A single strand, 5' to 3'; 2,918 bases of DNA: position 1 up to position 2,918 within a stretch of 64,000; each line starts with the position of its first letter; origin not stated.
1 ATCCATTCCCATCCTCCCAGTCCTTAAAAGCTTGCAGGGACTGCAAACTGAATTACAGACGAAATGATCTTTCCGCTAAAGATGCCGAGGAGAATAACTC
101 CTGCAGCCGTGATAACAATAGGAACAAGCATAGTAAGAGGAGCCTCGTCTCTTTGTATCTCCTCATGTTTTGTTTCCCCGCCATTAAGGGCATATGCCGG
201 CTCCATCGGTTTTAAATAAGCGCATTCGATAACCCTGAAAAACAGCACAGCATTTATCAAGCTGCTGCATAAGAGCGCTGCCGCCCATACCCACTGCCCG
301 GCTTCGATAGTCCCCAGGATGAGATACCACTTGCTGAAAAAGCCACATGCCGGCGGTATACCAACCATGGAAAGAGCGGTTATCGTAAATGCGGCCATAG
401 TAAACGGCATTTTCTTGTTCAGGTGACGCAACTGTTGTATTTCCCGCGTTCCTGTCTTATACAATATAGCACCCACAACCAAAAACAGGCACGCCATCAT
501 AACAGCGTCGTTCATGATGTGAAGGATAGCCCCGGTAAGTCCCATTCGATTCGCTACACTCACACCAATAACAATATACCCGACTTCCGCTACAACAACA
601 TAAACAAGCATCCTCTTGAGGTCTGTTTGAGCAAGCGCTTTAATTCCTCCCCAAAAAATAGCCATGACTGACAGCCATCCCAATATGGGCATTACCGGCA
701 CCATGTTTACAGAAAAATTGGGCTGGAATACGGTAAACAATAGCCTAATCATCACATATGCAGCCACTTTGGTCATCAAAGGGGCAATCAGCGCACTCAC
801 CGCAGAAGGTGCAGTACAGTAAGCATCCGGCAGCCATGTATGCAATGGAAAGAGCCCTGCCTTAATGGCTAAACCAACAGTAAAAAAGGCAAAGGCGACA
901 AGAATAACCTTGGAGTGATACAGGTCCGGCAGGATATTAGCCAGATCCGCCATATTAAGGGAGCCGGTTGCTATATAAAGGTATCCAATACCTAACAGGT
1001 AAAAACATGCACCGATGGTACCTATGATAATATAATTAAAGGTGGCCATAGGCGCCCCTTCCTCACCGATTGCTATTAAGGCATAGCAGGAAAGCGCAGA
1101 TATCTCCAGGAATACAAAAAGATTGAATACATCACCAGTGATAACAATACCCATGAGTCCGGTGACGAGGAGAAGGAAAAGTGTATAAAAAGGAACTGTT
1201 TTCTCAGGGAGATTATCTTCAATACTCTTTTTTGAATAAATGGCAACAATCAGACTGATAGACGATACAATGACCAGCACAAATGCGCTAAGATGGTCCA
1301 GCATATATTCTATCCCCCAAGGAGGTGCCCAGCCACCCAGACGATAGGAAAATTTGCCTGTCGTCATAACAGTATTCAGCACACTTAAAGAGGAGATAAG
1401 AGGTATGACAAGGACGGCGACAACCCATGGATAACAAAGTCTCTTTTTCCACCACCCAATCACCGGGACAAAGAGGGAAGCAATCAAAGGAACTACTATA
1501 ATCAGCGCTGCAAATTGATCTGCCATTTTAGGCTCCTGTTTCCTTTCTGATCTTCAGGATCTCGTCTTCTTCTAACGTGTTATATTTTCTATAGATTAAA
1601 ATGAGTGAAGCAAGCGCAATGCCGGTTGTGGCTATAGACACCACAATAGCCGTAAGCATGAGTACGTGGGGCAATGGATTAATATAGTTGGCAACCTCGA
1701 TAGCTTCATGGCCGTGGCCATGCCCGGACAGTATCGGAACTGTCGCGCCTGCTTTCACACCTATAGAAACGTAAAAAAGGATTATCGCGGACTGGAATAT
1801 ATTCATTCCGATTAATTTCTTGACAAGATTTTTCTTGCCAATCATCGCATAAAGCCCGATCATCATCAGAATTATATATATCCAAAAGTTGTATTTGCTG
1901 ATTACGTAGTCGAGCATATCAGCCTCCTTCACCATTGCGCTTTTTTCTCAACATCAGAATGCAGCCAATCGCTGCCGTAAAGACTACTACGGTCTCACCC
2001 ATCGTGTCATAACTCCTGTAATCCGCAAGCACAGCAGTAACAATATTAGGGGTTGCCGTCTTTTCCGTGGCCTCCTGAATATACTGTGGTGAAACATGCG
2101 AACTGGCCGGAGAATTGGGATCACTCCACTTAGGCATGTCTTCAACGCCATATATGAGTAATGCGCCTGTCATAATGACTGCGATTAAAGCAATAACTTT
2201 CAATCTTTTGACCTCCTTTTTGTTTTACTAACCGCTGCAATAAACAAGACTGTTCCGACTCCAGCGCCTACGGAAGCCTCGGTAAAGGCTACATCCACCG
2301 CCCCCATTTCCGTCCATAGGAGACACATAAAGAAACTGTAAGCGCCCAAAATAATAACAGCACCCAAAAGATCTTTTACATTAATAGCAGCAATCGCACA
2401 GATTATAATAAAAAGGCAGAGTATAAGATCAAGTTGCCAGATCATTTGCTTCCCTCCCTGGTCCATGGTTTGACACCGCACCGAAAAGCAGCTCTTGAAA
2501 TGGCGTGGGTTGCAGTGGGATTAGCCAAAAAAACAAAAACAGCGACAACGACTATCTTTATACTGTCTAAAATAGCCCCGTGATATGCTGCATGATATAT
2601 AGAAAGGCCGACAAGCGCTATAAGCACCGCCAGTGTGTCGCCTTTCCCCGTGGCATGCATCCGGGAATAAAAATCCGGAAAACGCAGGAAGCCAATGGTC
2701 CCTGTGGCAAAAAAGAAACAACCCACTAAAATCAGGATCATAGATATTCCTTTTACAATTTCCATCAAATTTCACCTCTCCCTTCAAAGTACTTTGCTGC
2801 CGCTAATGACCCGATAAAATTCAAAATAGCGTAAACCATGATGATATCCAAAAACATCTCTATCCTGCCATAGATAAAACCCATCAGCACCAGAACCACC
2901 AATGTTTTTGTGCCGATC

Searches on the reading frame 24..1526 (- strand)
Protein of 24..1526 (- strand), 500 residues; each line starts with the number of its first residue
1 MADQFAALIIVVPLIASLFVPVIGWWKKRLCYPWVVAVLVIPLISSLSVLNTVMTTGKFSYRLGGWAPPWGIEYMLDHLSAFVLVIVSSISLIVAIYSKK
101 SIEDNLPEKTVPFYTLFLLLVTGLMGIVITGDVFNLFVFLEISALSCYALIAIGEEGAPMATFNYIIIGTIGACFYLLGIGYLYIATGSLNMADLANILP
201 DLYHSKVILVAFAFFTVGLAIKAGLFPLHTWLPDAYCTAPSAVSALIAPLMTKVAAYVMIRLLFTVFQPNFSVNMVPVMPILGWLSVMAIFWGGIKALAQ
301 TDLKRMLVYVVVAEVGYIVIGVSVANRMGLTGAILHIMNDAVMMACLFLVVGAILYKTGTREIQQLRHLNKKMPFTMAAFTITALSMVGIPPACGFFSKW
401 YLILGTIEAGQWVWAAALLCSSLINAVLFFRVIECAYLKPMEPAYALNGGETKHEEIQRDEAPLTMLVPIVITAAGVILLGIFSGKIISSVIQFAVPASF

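Call 5: search_protein_families(library=pfam, proteins=[window:24-1526:-], max_evalue=0.01)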
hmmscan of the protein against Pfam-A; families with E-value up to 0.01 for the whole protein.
window:24-1526:- (500 aa): 2 families
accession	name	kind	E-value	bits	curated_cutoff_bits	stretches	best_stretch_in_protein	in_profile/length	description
PF00361.26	Proton_antipo_M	-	2.4e-60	204.7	21.5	1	131-424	2-293/294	NADH:quinone oxidoreductase/Mrp antiporter, TM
PF00662.26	Proton_antipo_N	-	0.00038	20.7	24.5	1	72-98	11-37/51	NADH-Ubiquinone oxidoreductase (complex I), chain 5 N-terminus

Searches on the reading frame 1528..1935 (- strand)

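Call 5: search_protein_families(library=pfam, proteins=[window:1528-1935:-], max_evalue=0.01)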
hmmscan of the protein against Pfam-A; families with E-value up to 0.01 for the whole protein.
window:1528-1935:- (135 aa): 1 family
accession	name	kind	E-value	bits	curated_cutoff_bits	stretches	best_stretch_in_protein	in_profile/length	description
PF00420.29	Oxidored_q2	-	1.7e-19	69.8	26.1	1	19-126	5-90/95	NADH-ubiquinone/plastoquinone oxidoreductase chain 4L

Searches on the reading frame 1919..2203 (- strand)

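Call 5: search_protein_families(library=pfam, proteins=[window:1919-2203:-], max_evalue=0.01)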
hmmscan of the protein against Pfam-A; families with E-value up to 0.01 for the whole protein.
window:1919-2203:- (94 aa): 1 family
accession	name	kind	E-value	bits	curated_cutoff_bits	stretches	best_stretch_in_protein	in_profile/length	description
PF20501.3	MbhE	-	9e-11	42.1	27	1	31-90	27-86/98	MBH, subunit E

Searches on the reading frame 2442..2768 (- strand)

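Call 5: search_protein_families(library=pfam, proteins=[window:2442-2768:-], max_evalue=0.01)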
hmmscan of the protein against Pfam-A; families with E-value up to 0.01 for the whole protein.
window:2442-2768:- (108 aa): 1 family
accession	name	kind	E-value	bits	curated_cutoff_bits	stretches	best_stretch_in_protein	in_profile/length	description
PF03334.19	PhaG_MnhG_YufB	-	1.8e-25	89.4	23.4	1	12-94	1-79/80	Na+/H+ antiporter subunit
